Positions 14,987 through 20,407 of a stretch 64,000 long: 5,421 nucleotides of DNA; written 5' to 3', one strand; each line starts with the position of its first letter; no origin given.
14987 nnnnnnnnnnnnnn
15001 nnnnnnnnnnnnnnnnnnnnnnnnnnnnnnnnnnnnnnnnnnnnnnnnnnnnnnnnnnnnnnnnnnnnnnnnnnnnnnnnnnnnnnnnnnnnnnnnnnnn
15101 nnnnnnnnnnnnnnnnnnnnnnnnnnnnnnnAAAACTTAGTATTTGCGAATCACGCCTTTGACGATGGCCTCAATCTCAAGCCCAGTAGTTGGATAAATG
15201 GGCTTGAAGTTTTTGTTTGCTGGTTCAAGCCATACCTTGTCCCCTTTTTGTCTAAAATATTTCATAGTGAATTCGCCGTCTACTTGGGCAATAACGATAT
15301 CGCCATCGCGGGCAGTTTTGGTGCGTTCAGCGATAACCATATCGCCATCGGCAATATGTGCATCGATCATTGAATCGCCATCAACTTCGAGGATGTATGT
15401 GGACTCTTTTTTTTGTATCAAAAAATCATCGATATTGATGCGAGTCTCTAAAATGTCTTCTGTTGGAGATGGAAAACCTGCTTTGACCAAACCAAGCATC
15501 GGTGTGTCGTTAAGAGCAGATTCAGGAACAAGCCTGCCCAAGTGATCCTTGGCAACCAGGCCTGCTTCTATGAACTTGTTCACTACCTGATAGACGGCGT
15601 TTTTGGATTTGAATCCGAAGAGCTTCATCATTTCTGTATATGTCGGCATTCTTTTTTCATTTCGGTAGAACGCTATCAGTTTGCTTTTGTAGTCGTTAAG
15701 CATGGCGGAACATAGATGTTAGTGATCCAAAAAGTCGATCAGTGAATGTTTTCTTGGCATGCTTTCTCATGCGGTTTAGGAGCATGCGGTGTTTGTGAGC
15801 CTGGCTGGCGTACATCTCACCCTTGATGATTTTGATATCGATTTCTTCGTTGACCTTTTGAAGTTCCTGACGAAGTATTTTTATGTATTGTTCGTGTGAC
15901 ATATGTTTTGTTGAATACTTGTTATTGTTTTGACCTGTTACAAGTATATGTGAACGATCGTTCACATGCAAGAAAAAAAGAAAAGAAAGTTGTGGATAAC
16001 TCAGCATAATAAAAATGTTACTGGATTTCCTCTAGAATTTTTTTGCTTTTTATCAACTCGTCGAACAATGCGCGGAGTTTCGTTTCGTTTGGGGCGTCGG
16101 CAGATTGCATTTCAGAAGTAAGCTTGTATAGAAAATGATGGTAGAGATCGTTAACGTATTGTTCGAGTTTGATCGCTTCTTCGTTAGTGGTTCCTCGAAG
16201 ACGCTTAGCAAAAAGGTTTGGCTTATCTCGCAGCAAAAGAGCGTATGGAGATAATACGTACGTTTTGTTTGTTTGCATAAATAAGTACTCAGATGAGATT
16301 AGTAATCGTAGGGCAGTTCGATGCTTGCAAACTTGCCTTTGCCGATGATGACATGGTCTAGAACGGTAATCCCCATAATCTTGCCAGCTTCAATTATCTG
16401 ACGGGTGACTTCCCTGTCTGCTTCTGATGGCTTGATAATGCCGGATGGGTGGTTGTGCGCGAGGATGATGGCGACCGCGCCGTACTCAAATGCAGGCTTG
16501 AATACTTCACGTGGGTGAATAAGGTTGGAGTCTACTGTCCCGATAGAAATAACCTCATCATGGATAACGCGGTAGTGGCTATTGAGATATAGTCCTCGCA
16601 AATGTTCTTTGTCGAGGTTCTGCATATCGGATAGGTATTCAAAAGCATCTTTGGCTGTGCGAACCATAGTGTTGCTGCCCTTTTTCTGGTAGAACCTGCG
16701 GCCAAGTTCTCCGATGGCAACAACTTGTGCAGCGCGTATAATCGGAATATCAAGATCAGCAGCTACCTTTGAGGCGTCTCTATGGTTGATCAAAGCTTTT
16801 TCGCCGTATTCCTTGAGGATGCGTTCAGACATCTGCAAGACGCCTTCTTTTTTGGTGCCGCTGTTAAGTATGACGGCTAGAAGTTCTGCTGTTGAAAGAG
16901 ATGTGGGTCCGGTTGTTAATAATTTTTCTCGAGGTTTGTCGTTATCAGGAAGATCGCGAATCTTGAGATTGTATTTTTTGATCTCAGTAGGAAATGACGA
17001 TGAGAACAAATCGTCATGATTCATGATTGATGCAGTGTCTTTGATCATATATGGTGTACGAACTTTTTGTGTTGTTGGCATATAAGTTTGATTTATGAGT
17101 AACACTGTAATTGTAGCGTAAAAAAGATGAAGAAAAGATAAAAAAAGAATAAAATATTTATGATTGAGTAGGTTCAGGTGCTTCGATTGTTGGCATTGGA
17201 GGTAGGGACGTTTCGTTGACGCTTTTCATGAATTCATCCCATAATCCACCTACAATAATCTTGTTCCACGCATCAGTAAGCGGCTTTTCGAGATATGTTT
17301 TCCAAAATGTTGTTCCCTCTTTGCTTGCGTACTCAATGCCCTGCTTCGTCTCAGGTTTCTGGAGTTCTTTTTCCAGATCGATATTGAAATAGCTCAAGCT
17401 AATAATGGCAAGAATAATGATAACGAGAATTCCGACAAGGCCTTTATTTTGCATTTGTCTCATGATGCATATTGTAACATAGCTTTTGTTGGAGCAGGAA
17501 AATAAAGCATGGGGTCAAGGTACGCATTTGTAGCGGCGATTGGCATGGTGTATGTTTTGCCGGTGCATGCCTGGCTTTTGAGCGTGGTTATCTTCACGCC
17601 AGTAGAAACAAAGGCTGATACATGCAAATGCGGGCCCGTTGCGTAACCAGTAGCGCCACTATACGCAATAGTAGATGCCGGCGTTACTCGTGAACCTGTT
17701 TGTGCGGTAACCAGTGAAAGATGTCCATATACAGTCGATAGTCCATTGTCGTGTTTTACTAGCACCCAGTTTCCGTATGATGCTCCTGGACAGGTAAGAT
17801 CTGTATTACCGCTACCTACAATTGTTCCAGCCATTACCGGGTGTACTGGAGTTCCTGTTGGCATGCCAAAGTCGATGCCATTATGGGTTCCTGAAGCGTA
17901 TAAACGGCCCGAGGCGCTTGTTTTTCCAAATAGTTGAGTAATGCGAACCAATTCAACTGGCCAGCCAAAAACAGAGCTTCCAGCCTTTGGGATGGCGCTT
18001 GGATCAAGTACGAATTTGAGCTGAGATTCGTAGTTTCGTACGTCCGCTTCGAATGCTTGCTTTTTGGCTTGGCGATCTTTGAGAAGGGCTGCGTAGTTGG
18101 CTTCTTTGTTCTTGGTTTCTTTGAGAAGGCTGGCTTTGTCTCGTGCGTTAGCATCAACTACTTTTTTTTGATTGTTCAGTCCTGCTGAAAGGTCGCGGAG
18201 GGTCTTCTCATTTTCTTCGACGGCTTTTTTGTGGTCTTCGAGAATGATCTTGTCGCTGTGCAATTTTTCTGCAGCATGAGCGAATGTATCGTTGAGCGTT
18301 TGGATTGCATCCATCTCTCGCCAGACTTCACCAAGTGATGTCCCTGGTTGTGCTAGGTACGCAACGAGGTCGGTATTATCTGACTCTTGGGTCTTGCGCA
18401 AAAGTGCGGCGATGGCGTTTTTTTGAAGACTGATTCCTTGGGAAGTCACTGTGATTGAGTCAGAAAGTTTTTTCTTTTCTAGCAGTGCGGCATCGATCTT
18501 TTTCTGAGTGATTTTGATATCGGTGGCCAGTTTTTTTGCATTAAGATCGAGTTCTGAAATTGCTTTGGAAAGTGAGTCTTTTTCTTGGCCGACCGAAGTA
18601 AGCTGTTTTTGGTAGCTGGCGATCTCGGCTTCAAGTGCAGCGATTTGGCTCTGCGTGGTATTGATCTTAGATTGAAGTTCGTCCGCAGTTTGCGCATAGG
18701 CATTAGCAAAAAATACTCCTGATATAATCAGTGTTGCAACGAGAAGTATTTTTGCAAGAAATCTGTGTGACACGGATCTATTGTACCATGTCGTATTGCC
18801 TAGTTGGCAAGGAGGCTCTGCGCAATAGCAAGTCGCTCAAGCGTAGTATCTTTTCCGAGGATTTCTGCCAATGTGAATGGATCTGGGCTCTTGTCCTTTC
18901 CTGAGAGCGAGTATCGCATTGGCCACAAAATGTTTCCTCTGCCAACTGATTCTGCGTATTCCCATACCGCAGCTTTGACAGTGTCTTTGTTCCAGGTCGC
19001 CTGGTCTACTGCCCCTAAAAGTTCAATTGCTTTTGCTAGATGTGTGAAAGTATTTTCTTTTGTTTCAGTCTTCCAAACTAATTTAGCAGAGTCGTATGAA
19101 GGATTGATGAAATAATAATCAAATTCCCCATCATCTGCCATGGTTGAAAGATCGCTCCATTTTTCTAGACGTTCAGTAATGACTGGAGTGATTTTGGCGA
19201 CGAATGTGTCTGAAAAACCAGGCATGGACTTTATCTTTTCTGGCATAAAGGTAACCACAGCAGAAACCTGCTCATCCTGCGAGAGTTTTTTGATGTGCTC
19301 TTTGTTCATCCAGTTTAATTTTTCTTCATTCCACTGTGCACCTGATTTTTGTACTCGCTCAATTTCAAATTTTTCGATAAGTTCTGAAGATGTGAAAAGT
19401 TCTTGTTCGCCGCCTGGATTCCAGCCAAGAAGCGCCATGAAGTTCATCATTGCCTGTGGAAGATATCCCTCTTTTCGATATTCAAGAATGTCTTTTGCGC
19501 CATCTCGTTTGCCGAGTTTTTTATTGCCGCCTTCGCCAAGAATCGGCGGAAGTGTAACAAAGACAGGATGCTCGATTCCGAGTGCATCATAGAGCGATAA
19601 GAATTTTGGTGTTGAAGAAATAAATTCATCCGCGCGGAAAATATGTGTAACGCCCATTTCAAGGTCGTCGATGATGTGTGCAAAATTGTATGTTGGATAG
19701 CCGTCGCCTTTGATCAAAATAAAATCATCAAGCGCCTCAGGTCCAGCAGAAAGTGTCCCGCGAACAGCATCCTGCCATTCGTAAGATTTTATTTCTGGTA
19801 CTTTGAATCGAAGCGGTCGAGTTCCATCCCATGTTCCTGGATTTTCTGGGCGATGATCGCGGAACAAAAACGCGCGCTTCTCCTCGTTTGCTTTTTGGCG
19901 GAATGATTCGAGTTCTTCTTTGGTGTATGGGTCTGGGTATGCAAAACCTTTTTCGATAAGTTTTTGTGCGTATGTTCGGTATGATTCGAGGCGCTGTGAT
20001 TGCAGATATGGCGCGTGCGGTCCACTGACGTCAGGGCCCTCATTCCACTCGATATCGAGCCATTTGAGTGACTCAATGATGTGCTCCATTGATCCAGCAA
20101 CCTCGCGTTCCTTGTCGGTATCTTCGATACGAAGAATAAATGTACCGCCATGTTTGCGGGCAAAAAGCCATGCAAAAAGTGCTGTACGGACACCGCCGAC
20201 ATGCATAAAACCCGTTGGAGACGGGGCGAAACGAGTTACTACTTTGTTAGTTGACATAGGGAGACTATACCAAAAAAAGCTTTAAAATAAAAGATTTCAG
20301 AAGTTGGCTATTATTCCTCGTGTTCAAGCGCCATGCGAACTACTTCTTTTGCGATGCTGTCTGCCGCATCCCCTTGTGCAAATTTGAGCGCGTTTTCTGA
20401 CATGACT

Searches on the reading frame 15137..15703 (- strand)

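Call 51: search_protein_families(library=pfam, proteins=[window:15137-15703:-], max_evalue=0.001)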
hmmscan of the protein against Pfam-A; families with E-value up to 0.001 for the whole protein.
window:15137-15703:- (188 aa): 1 family
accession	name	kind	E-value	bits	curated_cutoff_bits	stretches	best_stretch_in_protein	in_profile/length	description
PF00717.28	Peptidase_S24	-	5.7e-28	97.4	23.3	1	68-178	1-112/116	Peptidase S24-like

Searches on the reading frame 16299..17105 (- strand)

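Call 51: search_protein_families(library=pfam, proteins=[window:16299-17105:-], max_evalue=0.001)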
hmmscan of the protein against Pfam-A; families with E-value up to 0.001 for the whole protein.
window:16299-17105:- (268 aa): 2 families
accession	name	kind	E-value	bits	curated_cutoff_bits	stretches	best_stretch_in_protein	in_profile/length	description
PF04002.20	RadC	-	1.3e-40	138.5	22.1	1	149-262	2-116/121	RadC-like JAB domain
PF20582.4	UPF0758_N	-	3e-18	66.1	27.1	1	49-105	1-57/77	UPF0758 N-terminal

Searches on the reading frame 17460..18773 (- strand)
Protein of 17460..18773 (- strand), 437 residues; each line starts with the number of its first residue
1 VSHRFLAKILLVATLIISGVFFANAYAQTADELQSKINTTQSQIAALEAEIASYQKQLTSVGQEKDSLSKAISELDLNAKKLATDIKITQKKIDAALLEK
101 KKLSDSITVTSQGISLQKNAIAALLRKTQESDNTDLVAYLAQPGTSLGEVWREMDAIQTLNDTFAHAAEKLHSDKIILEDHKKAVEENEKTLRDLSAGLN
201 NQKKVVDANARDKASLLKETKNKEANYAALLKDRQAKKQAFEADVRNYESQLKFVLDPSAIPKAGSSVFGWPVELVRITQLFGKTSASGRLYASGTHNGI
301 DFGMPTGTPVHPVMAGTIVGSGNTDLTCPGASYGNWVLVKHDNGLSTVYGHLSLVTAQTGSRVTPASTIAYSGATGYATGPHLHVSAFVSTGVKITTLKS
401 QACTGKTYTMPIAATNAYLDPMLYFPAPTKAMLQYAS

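Call 51: search_protein_families(library=pfam, proteins=[window:17460-18773:-], max_evalue=0.001)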
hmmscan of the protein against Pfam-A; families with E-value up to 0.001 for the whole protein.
window:17460-18773:- (437 aa): 2 families
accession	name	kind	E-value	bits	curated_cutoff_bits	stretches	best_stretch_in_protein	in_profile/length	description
PF01551.29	Peptidase_M23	-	3.3e-23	82.1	28.7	1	296-387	2-87/96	Peptidase family M23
PF00038.26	Filament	-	0.00043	20.5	40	1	24-252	50-279/313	Intermediate filament protein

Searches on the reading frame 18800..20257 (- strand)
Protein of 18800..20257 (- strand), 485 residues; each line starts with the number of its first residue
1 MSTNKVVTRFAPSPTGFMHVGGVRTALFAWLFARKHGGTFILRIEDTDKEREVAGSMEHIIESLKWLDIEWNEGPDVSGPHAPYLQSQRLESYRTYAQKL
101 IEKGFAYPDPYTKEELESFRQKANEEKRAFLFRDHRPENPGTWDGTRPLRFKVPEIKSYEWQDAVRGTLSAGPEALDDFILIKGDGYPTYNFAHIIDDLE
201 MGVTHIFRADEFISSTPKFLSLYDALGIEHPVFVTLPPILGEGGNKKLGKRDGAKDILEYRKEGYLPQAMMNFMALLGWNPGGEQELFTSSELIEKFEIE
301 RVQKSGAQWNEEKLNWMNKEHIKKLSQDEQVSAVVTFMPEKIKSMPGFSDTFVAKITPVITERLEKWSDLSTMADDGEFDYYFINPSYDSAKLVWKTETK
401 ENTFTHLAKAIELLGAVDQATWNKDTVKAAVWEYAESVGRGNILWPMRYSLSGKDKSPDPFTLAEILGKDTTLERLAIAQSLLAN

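Call 51: search_protein_families(library=pfam, proteins=[window:18800-20257:-], max_evalue=0.001)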
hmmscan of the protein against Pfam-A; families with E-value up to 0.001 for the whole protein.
window:18800-20257:- (485 aa): 2 families
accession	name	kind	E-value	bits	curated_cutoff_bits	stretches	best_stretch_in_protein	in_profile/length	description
PF00749.27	tRNA-synt_1c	-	1.5e-91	307.1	23.4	1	5-316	1-314/314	tRNA synthetases class I (E and Q), catalytic domain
PF19269.4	Anticodon_2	-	1.9e-20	74.2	23.6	1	346-479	10-140/141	Anticodon binding domain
